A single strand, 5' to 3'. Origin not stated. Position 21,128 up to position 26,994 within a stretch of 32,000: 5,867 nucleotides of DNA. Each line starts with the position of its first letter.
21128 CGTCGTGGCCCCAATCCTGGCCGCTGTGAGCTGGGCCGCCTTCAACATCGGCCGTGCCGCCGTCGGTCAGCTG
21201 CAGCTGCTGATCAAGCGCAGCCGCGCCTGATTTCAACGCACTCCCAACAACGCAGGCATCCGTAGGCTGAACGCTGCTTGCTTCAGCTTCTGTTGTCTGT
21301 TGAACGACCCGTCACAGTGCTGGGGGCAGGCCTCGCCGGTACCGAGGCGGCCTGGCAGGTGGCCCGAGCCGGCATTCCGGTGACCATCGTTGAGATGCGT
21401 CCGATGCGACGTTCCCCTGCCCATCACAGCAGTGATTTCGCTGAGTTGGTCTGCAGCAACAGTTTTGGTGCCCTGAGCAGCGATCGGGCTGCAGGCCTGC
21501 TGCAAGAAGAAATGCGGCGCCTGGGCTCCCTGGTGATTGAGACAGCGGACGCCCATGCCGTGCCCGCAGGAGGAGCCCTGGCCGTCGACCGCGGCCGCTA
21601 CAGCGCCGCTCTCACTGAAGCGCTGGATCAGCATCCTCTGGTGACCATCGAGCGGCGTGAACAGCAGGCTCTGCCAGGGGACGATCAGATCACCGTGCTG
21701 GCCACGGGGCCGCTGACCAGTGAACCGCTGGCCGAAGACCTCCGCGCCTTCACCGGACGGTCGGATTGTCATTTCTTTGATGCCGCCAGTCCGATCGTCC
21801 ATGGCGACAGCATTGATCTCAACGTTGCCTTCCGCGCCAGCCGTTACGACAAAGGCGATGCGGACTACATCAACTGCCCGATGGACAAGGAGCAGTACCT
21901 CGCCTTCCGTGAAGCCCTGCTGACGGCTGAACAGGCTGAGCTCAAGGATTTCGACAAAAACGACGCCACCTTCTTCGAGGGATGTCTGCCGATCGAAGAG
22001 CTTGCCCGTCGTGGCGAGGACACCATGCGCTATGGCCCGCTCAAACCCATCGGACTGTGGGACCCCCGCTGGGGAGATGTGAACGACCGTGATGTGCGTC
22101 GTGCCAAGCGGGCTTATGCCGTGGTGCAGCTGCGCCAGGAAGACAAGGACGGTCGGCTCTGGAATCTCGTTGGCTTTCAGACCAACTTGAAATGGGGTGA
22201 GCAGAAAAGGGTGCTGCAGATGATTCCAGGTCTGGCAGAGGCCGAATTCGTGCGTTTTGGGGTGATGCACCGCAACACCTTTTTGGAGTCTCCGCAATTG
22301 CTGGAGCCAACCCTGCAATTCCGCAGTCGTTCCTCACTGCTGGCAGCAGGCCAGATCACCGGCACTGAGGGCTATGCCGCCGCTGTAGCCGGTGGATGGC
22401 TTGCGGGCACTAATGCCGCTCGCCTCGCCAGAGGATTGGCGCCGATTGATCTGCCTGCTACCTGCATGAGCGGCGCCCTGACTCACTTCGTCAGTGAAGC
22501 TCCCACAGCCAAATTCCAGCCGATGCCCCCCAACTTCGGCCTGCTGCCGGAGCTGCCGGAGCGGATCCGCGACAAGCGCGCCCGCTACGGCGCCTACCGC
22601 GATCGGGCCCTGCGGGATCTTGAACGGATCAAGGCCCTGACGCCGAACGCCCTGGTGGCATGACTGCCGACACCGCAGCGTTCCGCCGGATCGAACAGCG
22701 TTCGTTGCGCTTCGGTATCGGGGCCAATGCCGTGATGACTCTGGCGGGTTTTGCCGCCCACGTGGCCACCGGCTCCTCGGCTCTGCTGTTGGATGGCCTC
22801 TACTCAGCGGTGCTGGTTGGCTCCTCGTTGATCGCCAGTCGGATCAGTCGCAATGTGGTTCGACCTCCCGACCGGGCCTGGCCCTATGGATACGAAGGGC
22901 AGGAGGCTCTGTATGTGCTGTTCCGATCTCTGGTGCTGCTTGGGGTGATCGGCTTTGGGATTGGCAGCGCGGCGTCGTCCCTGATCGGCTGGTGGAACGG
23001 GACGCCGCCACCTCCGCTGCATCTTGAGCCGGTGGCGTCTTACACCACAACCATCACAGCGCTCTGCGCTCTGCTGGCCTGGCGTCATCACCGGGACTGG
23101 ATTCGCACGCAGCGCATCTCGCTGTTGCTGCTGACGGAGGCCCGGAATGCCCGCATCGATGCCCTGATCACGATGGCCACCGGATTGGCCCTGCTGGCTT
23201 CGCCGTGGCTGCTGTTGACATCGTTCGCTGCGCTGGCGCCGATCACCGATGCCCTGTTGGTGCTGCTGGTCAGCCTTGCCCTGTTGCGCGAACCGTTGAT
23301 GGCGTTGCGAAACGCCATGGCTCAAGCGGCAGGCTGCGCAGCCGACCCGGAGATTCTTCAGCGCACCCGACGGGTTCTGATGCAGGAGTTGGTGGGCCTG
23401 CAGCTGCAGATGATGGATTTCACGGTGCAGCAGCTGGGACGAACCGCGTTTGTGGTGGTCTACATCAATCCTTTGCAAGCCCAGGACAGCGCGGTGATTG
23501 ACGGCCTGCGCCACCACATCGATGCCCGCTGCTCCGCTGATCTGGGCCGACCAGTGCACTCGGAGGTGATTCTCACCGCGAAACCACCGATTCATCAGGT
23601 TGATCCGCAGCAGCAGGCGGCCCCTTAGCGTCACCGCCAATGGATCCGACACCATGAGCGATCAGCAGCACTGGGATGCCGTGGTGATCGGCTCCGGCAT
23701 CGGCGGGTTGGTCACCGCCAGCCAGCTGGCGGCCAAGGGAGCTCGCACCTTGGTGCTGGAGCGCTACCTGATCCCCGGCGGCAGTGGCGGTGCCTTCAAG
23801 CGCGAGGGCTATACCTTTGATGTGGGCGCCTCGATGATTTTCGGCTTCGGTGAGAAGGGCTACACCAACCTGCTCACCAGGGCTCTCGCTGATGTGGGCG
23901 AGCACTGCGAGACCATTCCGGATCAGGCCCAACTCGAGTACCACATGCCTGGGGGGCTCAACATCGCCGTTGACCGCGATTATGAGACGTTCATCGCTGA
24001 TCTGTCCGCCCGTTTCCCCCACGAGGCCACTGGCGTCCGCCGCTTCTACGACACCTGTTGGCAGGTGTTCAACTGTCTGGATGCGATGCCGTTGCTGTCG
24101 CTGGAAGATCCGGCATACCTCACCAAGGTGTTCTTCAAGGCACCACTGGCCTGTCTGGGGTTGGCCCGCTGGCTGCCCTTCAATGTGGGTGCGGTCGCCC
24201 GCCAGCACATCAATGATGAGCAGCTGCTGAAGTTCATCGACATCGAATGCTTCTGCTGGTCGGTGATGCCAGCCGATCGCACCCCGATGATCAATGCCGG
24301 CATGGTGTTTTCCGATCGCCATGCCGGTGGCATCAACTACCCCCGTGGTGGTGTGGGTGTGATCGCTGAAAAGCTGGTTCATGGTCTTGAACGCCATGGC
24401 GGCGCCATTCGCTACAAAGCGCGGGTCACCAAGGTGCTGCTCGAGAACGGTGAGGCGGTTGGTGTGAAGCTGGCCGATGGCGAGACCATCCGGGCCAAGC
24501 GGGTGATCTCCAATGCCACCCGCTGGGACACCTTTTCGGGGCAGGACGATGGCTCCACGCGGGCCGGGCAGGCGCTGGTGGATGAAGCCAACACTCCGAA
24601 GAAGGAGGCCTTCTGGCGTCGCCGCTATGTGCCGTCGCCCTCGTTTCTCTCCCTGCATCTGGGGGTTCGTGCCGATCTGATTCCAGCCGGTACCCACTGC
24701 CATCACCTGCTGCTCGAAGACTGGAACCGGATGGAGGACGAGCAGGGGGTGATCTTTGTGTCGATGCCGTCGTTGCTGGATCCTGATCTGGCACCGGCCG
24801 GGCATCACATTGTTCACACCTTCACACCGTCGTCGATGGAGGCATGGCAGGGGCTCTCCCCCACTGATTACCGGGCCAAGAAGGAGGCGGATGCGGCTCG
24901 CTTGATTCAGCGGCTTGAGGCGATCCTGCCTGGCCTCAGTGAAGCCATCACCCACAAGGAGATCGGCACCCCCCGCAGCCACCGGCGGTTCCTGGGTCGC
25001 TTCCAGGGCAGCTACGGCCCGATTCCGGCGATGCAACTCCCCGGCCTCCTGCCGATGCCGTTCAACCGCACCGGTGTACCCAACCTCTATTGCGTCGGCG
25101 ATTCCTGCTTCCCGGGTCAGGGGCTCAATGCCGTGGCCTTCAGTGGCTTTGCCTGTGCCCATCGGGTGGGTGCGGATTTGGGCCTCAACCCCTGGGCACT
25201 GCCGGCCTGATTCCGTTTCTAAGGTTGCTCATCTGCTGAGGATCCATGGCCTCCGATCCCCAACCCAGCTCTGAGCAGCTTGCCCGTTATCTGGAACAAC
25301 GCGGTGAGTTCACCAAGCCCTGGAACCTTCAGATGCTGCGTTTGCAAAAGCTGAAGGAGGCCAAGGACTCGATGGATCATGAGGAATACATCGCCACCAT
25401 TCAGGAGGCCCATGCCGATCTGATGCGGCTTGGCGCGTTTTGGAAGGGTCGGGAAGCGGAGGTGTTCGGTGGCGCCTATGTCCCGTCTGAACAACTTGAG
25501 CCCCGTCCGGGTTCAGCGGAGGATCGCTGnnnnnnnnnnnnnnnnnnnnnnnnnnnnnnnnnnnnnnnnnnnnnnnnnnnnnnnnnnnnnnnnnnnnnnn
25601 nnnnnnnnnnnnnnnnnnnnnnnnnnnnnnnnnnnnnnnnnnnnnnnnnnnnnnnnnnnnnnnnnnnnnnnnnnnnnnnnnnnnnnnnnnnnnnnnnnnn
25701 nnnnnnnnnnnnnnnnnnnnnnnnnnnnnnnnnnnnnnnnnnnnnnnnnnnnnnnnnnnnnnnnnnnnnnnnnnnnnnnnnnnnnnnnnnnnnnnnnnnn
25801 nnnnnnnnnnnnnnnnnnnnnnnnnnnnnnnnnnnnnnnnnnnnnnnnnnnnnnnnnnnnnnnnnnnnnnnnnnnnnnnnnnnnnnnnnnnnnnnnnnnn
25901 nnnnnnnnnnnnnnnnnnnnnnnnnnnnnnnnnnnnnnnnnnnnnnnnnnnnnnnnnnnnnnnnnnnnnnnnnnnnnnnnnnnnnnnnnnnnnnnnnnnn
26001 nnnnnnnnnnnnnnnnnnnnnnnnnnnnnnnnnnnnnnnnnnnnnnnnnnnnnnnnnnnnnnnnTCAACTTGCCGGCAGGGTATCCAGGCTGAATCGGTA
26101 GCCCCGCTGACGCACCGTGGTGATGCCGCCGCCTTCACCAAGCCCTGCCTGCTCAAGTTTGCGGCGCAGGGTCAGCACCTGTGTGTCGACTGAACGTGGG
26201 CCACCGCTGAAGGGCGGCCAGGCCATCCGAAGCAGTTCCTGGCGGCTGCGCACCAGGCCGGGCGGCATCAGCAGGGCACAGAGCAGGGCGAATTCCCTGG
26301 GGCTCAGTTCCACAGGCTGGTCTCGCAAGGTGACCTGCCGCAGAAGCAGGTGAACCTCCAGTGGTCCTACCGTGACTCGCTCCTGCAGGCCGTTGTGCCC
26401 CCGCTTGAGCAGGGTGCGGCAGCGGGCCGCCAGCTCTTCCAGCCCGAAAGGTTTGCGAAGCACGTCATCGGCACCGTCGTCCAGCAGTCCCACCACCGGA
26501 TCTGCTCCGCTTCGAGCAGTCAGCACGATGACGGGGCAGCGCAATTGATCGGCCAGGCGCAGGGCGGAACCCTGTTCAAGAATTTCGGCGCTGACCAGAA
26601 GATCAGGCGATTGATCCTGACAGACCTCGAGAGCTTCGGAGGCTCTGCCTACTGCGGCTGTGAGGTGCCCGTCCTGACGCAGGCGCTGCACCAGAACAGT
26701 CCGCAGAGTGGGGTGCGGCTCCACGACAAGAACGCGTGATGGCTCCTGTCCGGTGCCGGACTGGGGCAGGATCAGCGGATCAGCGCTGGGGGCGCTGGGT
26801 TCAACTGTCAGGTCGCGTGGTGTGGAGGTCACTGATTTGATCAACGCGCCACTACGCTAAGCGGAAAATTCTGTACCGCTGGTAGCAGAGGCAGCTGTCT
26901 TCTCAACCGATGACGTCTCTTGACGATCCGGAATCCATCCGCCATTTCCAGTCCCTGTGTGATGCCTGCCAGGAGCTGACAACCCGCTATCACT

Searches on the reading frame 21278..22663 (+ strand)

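Call 95: search_protein_families(library=pfam, proteins=[window:21278-22663:+], max_evalue=0.001)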
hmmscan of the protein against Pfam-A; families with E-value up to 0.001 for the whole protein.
window:21278-22663:+ (461 aa): 5 families
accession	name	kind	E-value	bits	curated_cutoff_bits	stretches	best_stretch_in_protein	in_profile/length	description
PF01134.28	GIDA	-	3.7e-102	342.7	22.1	1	12-386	2-389/391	Glucose inhibited division protein A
PF01262.27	AlaDh_PNT_C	-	2.8e-08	33.9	23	1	12-50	31-69/214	Alanine dehydrogenase/PNT, C-terminal domain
PF01266.30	DAO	-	1.7e-05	25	27.9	1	12-118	2-108/353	FAD dependent oxidoreductase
PF00890.30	FAD_binding_2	-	0.0007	19.3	20.4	0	13-52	3-42/414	FAD binding domain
PF07992.20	Pyr_redox_2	-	0.00082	19.3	26.1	0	10-42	143-175/291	Pyridine nucleotide-disulphide oxidoreductase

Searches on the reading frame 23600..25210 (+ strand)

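Call 95: search_protein_families(library=pfam, proteins=[window:23600-25210:+], max_evalue=0.001)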
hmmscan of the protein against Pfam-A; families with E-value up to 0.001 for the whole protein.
window:23600-25210:+ (536 aa): 8 families
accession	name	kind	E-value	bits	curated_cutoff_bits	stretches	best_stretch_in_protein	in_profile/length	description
PF01593.30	Amino_oxidase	-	1.2e-19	71.4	19.8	1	34-523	1-442/443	Flavin containing amine oxidoreductase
PF01266.30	DAO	-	5.8e-13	49.5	27.9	1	26-141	1-109/353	FAD dependent oxidoreductase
PF13450.12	NAD_binding_8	-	2.5e-11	44.1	21.9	1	29-86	1-58/68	NAD(P)-binding Rossmann-like domain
PF12831.13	FAD_oxidored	-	4.1e-05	23.5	27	0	26-62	1-37/416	FAD dependent oxidoreductase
PF00890.30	FAD_binding_2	-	7.3e-05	22.6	20.4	1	26-55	1-30/414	FAD binding domain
PF07992.20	Pyr_redox_2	-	9.6e-05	22.4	26.1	0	26-54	2-30/291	Pyridine nucleotide-disulphide oxidoreductase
PF03486.20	HI0933_like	-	0.00016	21.7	50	0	26-55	2-31/244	HI0933-like protein Rossmann domain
PF01946.23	Thi4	-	0.0004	20.1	26.2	1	14-62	7-56/235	Thi4 family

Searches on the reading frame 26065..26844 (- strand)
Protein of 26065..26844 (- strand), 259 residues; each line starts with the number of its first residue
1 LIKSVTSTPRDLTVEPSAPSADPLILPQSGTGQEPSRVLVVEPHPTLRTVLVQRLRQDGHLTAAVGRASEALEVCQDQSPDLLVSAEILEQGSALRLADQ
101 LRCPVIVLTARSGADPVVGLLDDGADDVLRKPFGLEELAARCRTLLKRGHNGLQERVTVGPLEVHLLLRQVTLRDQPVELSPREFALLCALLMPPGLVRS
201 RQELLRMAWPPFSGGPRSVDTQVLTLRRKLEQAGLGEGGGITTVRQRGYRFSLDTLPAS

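Call 95: search_protein_families(library=pfam, proteins=[window:26065-26844:-], max_evalue=0.001)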
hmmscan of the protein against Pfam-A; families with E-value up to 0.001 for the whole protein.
window:26065-26844:- (259 aa): 2 families
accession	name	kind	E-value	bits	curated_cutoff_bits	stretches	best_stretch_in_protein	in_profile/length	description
PF00486.34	Trans_reg_C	-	1.2e-15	57.8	26.2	1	176-251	2-77/77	Transcriptional regulatory protein, C terminal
PF00072.30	Response_reg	-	5.8e-13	49.4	30.2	1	38-141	1-109/111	Response regulator receiver domain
